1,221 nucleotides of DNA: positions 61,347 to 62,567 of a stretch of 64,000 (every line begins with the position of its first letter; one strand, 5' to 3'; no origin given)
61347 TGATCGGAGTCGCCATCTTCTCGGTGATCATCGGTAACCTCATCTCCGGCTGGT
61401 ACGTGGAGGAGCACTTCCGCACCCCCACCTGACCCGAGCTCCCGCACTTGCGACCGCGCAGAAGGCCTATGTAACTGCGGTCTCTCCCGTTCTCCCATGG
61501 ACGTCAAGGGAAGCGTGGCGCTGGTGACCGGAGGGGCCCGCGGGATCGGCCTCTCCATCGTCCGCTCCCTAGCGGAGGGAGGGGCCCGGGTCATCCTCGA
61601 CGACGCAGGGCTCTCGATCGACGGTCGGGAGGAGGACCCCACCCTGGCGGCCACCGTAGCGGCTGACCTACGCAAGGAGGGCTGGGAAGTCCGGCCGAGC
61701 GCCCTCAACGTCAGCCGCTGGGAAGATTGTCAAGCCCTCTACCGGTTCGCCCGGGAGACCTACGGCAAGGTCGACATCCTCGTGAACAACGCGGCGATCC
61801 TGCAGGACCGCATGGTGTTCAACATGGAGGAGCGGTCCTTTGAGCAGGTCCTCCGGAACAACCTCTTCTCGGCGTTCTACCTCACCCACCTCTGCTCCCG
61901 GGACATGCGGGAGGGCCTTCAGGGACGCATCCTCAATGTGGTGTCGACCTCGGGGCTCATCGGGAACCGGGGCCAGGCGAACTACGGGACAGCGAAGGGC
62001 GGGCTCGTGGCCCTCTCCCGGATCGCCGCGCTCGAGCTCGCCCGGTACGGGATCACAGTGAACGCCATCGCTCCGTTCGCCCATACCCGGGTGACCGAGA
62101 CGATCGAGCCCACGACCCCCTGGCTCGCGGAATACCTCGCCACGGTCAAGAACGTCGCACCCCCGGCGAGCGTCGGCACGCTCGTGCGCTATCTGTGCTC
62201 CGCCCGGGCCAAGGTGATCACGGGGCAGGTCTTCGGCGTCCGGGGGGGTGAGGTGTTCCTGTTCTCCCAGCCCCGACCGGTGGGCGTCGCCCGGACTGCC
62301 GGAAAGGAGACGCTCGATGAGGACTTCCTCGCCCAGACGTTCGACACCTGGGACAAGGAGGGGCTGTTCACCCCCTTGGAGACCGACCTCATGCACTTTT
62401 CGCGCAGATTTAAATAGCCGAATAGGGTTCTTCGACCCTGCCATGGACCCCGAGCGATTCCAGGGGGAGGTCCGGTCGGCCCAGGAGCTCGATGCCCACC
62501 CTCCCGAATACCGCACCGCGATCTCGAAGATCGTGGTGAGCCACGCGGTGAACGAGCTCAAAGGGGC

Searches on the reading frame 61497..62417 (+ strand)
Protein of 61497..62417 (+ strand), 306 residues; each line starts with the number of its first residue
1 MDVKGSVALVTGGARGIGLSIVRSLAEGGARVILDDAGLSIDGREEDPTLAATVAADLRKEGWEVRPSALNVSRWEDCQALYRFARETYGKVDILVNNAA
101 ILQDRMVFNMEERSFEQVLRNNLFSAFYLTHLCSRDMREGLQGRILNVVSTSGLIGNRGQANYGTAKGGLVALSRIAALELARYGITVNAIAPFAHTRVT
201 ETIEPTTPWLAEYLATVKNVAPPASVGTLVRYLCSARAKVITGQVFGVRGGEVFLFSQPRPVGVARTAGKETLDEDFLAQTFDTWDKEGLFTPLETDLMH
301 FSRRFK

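Call 48: search_protein_families(library=pfam, proteins=[window:61497-62417:+], max_evalue=0.00001)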
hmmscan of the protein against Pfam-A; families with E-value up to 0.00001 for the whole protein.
window:61497-62417:+ (306 aa): 3 families
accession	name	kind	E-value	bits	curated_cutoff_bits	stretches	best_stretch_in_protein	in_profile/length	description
PF00106.31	adh_short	-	9e-44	149.7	26.6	1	7-194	2-180/195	short chain dehydrogenase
PF13561.12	adh_short_C2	-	3.9e-42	144.9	27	1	14-251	3-234/236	Enoyl-(Acyl carrier protein) reductase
PF08659.16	KR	-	5.1e-17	62.8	22.6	1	7-173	2-159/180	KR domain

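Call 81: find_encoding_contigs(protein=window:61497-62417:+, flank=10000, max_places=4)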
Protein window:61497-62417:+ (306 aa): 23 contigs read that carry it; 4 places shown.
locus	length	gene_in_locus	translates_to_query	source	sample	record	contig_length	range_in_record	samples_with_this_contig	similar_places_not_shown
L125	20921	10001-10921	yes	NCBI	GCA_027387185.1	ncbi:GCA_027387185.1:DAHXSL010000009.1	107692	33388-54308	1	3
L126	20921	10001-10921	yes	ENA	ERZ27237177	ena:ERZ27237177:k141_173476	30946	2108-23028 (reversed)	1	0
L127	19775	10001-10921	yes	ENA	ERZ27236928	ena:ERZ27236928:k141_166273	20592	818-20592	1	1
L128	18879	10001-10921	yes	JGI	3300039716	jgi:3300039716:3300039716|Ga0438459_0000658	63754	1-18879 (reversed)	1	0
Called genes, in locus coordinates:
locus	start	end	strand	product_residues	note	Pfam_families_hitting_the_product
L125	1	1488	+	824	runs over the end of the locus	PF13415:Beta-prop_FBX42, PF24681:Kelch_KLHDC2_KLHL20_DRC7, PF18911:PKD_4, PF18911:PKD_4, PF18911:PKD_4, PF00801:PKD, PF18911:PKD_4, PF00801:PKD, +10 more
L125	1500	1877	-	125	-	-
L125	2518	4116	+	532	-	PF01436:NHL (faint), PF21783:YNCE (weak), PF00801:PKD (faint)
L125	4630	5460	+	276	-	PF13489:Methyltransf_23, PF08241:Methyltransf_11, PF08242:Methyltransf_12, PF13649:Methyltransf_25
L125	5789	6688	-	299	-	-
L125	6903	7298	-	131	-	PF02566:OsmC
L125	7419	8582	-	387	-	PF01266:DAO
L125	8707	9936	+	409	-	PF00999:Na_H_Exchanger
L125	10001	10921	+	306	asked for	PF00106:adh_short, PF08659:KR, PF13561:adh_short_C2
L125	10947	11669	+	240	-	PF05138:PaaA_PaaC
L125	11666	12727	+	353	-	PF05899:Cupin_3 (faint), PF07883:Cupin_2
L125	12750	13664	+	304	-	PF04199:Cyclase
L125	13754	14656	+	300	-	PF06067:DUF932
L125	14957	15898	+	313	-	-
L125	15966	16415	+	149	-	PF02566:OsmC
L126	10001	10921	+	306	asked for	PF00106:adh_short, PF08659:KR, PF13561:adh_short_C2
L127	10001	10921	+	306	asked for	PF00106:adh_short, PF08659:KR, PF13561:adh_short_C2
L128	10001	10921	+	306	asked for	PF00106:adh_short, PF08659:KR, PF13561:adh_short_C2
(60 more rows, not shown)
